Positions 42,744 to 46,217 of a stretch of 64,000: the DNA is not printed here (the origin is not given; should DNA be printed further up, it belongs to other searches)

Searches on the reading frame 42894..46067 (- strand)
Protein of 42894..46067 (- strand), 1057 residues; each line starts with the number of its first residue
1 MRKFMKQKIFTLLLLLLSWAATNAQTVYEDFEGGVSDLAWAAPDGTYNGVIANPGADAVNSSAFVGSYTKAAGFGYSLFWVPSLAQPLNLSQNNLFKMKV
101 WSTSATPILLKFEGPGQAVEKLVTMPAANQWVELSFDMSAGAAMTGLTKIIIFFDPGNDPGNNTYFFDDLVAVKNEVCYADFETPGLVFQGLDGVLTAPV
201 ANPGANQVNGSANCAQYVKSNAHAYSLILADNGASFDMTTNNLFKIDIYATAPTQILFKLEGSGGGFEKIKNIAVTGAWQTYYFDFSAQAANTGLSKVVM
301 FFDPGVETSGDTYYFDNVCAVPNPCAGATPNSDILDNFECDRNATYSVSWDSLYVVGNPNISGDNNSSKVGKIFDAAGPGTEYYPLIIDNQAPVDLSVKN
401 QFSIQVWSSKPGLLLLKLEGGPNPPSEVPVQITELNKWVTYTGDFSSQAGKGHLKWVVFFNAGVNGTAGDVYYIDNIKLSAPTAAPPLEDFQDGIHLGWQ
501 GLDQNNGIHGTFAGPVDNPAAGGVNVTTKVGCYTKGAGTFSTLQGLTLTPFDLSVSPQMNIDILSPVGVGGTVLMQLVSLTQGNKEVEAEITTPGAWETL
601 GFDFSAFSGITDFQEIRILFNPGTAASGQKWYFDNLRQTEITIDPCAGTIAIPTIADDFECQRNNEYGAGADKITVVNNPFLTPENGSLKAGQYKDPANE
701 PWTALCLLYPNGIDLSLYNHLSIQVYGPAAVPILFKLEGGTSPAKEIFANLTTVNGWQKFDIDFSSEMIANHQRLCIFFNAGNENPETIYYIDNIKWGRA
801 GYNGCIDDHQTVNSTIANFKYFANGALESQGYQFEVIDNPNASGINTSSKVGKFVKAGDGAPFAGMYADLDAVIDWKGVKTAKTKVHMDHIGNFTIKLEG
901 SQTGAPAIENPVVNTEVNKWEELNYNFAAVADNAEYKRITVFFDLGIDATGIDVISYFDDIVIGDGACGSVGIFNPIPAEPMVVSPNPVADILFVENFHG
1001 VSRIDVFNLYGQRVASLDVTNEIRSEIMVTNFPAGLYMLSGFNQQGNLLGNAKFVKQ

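Call 11: search_protein_families(library=pfam, proteins=[window:42894-46067:-])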
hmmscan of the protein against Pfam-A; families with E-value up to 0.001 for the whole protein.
window:42894-46067:- (1057 aa): 1 family
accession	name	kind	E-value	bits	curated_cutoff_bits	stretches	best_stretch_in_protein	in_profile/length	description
PF18962.6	Por_Secre_tail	-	2.4e-06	28.1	27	1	985-1045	2-66/75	Secretion system C-terminal sorting domain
